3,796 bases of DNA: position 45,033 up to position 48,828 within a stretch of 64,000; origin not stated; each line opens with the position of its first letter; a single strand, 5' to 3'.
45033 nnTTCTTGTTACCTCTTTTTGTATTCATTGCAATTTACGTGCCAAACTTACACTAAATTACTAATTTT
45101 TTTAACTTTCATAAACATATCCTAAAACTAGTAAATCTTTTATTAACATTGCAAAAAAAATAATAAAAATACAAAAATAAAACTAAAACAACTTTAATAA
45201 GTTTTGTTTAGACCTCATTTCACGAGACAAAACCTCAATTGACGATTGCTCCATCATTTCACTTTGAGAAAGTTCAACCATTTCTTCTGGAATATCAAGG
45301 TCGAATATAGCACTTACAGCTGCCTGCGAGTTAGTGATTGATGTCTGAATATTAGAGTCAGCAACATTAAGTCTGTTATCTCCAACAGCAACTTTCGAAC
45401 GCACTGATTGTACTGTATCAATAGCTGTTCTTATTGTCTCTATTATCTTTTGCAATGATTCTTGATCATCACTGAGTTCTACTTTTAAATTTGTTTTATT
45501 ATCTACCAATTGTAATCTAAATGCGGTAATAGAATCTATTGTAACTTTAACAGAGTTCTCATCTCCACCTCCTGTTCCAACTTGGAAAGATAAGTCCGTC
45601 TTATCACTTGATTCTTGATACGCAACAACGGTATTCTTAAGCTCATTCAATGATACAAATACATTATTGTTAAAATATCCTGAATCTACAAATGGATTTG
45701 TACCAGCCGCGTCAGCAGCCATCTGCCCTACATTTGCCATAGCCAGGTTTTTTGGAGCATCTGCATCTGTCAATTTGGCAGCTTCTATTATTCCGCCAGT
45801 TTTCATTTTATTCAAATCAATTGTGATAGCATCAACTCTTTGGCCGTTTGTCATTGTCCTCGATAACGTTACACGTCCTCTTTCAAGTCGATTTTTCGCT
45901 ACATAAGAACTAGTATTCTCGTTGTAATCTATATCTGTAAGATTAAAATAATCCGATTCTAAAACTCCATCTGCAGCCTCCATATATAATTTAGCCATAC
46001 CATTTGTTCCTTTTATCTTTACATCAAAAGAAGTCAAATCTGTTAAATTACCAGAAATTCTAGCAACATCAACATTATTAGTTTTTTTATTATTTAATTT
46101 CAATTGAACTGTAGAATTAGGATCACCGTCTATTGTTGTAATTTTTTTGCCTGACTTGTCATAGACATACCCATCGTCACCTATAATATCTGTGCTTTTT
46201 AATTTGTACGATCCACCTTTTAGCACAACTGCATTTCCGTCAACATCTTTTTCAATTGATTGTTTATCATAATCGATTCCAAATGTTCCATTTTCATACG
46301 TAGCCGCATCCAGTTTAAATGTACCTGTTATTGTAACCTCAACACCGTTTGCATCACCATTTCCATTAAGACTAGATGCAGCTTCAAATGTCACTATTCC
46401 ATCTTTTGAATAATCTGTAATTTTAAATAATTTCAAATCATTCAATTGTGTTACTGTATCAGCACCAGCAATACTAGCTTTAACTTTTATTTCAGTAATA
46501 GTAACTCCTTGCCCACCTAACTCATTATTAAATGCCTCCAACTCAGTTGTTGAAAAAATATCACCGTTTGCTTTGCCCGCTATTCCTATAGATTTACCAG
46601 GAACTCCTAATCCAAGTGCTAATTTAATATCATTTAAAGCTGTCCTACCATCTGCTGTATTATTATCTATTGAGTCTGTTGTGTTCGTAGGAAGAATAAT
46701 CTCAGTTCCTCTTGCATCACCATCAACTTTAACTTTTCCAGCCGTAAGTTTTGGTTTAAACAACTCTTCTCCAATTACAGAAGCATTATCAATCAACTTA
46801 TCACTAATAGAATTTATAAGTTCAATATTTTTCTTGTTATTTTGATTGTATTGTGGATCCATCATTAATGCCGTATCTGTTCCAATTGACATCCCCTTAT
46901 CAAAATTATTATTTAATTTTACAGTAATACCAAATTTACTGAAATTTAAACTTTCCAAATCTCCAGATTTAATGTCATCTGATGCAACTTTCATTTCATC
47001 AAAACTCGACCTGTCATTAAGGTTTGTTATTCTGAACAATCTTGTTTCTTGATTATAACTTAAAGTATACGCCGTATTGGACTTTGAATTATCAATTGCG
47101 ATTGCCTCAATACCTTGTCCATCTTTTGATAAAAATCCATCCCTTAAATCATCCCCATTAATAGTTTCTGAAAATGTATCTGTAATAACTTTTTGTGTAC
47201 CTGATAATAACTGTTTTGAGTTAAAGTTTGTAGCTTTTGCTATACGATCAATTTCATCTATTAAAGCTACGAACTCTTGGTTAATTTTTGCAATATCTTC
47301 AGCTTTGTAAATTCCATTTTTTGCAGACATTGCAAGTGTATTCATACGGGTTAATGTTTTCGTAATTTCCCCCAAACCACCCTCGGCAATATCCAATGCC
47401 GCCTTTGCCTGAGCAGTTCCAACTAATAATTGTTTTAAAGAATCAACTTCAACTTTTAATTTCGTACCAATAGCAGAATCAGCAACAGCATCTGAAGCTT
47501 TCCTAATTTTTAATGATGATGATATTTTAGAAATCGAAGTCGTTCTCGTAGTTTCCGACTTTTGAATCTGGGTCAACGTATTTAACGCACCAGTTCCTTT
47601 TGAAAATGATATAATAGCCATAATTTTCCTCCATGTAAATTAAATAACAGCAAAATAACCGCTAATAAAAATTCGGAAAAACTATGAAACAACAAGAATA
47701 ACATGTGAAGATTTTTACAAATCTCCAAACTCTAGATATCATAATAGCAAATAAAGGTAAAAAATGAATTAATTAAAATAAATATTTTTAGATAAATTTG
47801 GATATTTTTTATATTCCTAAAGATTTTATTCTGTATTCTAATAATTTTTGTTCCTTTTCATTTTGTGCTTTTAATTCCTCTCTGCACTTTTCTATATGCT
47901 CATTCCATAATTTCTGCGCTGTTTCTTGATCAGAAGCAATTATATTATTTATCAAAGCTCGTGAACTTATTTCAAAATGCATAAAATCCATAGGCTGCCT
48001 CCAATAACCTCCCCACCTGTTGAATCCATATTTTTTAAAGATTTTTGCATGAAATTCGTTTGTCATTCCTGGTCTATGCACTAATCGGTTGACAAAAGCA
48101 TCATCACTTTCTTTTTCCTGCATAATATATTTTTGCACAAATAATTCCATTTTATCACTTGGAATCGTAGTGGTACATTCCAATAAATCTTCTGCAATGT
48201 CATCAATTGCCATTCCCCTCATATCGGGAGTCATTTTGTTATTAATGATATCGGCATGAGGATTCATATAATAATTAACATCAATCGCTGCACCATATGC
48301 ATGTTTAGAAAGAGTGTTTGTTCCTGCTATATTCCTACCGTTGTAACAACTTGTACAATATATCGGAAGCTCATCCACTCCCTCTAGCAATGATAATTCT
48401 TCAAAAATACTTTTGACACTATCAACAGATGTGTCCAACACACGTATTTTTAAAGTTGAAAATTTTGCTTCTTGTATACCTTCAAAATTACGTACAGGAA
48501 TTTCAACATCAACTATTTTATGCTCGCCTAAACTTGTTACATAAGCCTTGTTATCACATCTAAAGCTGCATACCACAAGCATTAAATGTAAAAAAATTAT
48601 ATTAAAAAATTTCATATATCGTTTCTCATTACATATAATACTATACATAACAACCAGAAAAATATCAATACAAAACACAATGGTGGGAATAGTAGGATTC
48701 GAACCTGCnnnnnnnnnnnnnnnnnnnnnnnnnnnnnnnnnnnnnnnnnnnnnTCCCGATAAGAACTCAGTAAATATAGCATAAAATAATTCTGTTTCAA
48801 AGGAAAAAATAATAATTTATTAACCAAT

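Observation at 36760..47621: Array of seven co-oriented flagellin-family genes of two structural classes, sandwiched between two T6SS sub-loci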

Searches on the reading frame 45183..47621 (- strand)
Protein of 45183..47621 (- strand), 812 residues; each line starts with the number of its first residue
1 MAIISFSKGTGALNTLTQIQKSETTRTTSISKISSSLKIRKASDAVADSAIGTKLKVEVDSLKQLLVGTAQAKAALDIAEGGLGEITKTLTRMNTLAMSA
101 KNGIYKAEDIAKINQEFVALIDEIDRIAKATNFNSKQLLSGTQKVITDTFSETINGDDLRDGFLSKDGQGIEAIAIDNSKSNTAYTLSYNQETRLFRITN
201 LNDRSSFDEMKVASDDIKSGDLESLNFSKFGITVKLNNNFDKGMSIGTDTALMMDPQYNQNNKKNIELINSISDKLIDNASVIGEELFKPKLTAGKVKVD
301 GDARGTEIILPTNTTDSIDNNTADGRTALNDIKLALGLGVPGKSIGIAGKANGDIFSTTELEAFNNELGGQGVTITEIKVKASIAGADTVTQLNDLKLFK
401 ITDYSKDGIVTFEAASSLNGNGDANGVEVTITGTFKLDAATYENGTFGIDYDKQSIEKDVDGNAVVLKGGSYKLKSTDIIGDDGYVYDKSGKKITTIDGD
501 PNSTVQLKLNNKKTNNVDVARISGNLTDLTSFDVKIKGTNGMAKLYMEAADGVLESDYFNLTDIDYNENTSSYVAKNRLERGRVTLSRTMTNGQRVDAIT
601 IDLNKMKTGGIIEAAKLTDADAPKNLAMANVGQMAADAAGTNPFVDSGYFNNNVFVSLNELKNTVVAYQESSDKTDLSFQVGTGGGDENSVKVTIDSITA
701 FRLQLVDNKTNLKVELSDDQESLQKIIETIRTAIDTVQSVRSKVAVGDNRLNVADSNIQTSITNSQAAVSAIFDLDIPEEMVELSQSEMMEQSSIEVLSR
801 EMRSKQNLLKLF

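Call 3: search_protein_families(library=pfam, proteins=[window:45183-47621:-], max_evalue=1)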
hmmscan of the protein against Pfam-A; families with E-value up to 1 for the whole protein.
window:45183-47621:- (812 aa): 4 families
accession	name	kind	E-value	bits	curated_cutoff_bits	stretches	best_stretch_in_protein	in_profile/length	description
PF00669.25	Flagellin_N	-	6.1e-23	81.9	26.6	1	12-143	7-138/139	Bacterial flagellin N-terminal helical region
PF00700.27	Flagellin_C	-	1.1e-11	45.4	23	1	728-812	2-86/86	Bacterial flagellin C-terminal helical region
PF07361.16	Cytochrom_B562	-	0.066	14.3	30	0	85-132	24-76/102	Cytochrome b562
PF08651.15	DASH_Duo1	-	0.31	11.3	25.4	0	716-744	2-30/74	DASH complex subunit Duo1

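Call 4: search_protein_families(library=ncbifam, proteins=[window:45183-47621:-], max_evalue=1)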
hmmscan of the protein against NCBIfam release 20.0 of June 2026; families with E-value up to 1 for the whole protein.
window:45183-47621:- (812 aa): 25 families
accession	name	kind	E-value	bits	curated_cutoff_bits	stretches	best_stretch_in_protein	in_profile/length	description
NF009444.0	PRK12802.1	equivalog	9e-33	114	332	2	11-145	10-144/282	flagellin domain-containing protein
NF009446.0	PRK12804.1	subfamily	1.7e-26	93.4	352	2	11-147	8-145/301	flagellin Hag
NF038071.1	lat_flg_LafA_2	exception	2.7e-22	79.5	365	2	12-148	11-147/284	lateral flagellin LafA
NF006468.0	PRK08869.1-3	subfamily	3e-22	79.2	436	2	6-142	5-141/378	polar flagellin E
NF009449.0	PRK12807.1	subfamily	7.1e-22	78.3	347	2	22-150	19-147/287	flagellin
NF005294.0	PRK06819.1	subfamily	9.4e-21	74.7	387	2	15-219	14-222/376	FliC/FljB family flagellin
NF006470.0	PRK08869.1-5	equivalog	3.1e-19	69.5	423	2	19-147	17-145/388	flagellin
NF009448.0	PRK12806.1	equivalog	2.4e-18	66.2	531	2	13-142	12-141/475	flagellin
NF006466.0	PRK08869.1-1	subfamily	9.8e-17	61.5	426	2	18-143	17-142/377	flagellin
NF006469.0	PRK08869.1-4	equivalog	1.2e-16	61.1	627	2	12-142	11-141/377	flagellin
NF009445.0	PRK12803.1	equivalog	2e-16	60.1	450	2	27-141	24-138/335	flagellin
NF005187.0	PRK06663.1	equivalog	2.5e-16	59.4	337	2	15-153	13-150/419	flagellar hook-associated protein 3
NF006467.0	PRK08869.1-2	subfamily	8.6e-16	58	443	2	12-142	11-141/400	flagellin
NF009447.0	PRK12805.1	equivalog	9.1e-14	51.6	404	2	13-144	10-141/287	FliC/FljB family flagellin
TIGR02550.1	flagell_flgL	equivalog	2.9e-12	46.6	127.2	2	12-276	8-243/387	flagellar hook-associated protein FlgL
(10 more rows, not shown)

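Call 20: list_cluster_members(proteins=[P0005, window:45183-47621:-, window:42512-45034:-, window:39583-40527:-, window:36760-38349:-, window:55029-56462:+, window:60887-62053:+, window:23682-25124:+])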
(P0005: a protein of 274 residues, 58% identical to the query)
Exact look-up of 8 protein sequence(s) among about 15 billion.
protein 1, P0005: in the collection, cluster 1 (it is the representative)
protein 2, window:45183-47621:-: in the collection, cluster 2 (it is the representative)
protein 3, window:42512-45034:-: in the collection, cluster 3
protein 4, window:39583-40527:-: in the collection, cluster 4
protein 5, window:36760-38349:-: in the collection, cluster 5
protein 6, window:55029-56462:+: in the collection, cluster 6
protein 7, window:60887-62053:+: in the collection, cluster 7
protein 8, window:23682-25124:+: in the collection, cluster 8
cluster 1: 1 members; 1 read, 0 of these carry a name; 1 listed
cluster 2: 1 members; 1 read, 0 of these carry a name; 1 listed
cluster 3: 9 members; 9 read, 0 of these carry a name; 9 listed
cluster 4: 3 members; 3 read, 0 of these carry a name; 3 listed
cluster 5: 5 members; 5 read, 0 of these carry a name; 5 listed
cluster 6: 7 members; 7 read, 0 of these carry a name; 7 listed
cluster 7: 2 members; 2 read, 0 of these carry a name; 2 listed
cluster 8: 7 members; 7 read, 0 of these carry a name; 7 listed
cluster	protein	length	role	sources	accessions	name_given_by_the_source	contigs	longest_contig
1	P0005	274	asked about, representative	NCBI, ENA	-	-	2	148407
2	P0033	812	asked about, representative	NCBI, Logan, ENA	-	-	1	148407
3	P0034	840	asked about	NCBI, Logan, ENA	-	-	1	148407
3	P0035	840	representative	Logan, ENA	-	-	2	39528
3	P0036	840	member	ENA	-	-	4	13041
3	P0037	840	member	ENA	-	-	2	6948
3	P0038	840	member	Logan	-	-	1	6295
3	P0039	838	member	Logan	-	-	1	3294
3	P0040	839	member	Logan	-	-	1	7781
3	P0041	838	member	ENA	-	-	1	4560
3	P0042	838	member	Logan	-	-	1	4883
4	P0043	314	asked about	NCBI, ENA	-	-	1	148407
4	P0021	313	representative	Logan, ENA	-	-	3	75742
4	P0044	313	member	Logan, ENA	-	-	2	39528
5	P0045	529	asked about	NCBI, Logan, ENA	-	-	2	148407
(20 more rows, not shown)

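Call 57: find_homologous_proteins(query=window:45183-47621:-, max_evalue=0.00001)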
Query window:45183-47621:- (812 aa): 21 proteins with E <= 0.00001 among 8000 candidates.
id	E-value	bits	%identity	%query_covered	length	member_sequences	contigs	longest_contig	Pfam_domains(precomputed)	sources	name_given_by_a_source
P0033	0.0e+0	1698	100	100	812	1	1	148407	PF00700.28,PF00669.26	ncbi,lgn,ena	-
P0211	0.0e+0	1614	96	100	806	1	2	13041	PF00700.28,PF00669.26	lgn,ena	-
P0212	0.0e+0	1578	94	100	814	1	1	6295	PF00700.28,PF00669.26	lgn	-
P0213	0.0e+0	1507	92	100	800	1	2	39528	PF00700.28,PF00669.26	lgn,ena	-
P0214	0.0e+0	1456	88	100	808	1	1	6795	PF00700.28,PF00669.26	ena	-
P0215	0.0e+0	1450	88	100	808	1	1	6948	PF00700.28,PF00669.26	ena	-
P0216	0.0e+0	1440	88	100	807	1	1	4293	PF00700.28,PF00669.26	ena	-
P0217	0.0e+0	1038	66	100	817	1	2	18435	PF00700.28,PF00669.26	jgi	-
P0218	2.7e-289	980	63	100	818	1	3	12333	PF00700.28,PF00669.26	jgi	-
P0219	2.1e-260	884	59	78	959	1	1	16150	PF00700.28,PF00669.26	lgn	-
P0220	3.9e-257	874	59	76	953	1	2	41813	PF00700.28,PF00669.26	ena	-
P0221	1.2e-256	872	59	76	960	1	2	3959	PF00700.28,PF00669.26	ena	-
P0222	2.2e-256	871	59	76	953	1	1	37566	PF00700.28,PF00669.26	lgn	-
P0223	9.4e-254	862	58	76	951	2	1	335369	PF00700.28,PF00669.26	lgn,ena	-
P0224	7.2e-242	823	53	75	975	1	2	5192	PF00700.28,PF00669.26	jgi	-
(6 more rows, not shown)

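Call 58: find_encoding_contigs(protein=P0223, flank=10000, max_places=2)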
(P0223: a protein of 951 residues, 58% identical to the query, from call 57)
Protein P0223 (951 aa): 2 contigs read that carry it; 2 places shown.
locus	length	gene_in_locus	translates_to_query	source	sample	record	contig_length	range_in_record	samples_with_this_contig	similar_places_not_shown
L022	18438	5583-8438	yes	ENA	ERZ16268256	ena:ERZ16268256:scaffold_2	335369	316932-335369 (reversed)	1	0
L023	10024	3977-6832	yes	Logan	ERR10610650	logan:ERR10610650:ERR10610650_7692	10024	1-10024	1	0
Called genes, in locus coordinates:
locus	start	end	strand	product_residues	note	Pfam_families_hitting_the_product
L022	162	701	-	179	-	-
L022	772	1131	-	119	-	-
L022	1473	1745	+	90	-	PF01197:Ribosomal_L31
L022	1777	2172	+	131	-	PF00825:Ribonuclease_P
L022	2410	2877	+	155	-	PF06347:SH3_4 (faint), PF08239:SH3_3 (weak)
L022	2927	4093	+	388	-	PF01154:HMG_CoA_synt_N, PF08540:HMG_CoA_synt_C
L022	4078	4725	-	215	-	-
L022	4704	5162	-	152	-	PF04364:DNA_pol3_chi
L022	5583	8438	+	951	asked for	PF00669:Flagellin_N, PF00700:Flagellin_C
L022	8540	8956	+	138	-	PF00436:SSB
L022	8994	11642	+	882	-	PF00521:DNA_topoisoIV, PF03989:DNA_gyraseA_C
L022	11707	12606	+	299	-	PF11019:DUF2608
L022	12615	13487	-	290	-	PF01145:Band_7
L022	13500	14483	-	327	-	PF01145:Band_7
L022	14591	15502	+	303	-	PF00551:Formyl_trans_N, PF02911:Formyl_trans_C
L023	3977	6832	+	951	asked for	PF00669:Flagellin_N, PF00700:Flagellin_C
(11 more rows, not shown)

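Call 75: search_solved_structures(query=A6, max_evalue=0.00001, show_alignments=0)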
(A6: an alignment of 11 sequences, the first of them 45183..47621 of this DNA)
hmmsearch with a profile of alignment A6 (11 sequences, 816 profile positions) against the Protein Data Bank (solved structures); distinct sequences matched with E-value up to 0.00001: 65 (the best 60 are shown).
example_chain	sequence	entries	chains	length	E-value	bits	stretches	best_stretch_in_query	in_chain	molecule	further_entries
10lm_A3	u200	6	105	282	7.9e-34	120.4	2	23-142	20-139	Flagellin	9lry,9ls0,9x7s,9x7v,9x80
9pim_CJ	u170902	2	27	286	2.4e-33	118.9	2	25-142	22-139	Flagellin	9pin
9au6_A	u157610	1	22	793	1e-32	116.7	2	19-145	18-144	Flagellin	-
9lrz_A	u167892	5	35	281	1.1e-32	116.7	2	14-141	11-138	Flagellin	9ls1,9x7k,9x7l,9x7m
6pwb_AG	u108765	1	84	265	1.2e-32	116.5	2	23-141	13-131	Flagellin B1 (FlaB1)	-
10ll_A4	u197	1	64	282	2.1e-32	115.7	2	28-142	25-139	Flagellin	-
10pp_A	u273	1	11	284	6.5e-32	114.1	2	23-141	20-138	Flagellin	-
9pil_Fd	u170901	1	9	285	6.5e-32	114.1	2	23-141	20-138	Flagellin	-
10pl_Ba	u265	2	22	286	1.4e-31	113.1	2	27-141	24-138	Flagellin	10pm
6t17_A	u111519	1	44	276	1.6e-30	109.5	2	11-144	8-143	Flagellin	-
8jmv_A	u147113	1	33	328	9.9e-30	106.9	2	11-143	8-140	Flagella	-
10lk_A4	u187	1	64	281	3.9e-29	104.9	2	23-141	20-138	Flagellin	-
9hpz_A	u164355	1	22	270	1.6e-28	102.9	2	12-144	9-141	Flagellin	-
5wjx_A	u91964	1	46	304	6.2e-28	101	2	11-147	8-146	Flagellin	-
6gow_D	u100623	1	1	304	1.2e-27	100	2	11-147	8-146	Flagellin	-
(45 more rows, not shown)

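Call 84: find_encoding_contigs(protein=P0220, flank=10000, max_places=3)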
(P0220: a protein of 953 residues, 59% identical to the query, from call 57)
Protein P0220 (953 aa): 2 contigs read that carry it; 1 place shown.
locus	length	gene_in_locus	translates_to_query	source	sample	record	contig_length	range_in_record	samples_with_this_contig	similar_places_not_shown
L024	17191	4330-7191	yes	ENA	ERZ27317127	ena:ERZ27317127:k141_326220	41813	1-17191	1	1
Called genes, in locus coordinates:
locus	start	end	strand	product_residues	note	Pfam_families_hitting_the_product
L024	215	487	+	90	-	PF01197:Ribosomal_L31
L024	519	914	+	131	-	PF00825:Ribonuclease_P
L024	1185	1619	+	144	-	PF06347:SH3_4 (faint), PF08239:SH3_3 (weak)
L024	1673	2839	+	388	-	PF01154:HMG_CoA_synt_N, PF08540:HMG_CoA_synt_C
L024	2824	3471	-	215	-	-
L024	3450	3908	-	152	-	PF04364:DNA_pol3_chi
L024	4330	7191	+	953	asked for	PF00669:Flagellin_N, PF00700:Flagellin_C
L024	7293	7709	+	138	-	PF00436:SSB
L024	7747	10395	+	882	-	PF00521:DNA_topoisoIV, PF03989:DNA_gyraseA_C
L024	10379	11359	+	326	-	PF11019:DUF2608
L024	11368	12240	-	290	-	PF01145:Band_7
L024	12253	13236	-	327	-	PF01145:Band_7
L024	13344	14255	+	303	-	PF00551:Formyl_trans_N, PF02911:Formyl_trans_C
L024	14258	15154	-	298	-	PF06812:ImpA_N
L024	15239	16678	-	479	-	PF02233:PNTB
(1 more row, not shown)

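Call 85: find_encoding_contigs(protein=P0224, flank=5000, max_places=3)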
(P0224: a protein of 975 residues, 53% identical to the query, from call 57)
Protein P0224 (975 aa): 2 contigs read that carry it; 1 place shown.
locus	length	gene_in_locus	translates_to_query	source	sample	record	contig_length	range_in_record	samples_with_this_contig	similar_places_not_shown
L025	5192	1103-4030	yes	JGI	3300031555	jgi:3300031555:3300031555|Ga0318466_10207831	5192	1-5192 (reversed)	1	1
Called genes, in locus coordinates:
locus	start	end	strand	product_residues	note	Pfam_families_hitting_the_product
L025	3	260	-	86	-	?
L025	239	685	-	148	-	PF04364:DNA_pol3_chi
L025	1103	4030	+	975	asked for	PF00669:Flagellin_N, PF00700:Flagellin_C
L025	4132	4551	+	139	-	PF00436:SSB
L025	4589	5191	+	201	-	?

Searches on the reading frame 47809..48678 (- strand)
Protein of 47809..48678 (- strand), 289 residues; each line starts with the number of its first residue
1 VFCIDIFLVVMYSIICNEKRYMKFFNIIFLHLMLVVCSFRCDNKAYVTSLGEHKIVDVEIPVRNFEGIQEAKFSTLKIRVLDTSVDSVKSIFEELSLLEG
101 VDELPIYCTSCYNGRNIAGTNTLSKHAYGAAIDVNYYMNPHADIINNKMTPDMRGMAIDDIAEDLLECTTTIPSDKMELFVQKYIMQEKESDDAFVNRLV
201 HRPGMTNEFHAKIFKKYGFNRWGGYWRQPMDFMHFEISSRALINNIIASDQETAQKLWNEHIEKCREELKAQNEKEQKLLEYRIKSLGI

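Call 8: search_protein_families(library=pfam, proteins=[window:47809-48678:-], max_evalue=0.001)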
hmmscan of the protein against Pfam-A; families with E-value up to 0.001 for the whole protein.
window:47809-48678:- (289 aa): 1 family
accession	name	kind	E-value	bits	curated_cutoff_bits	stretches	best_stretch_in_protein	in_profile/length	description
PF13539.11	Peptidase_M15_4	-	3.5e-15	56.8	25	1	118-237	1-70/70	D-alanyl-D-alanine carboxypeptidase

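Call 41: search_protein_families(library=ncbifam, proteins=[window:47809-48678:-], max_evalue=0.01)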
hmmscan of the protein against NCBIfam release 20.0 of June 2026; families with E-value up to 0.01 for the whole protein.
window:47809-48678:- (289 aa): 0 families
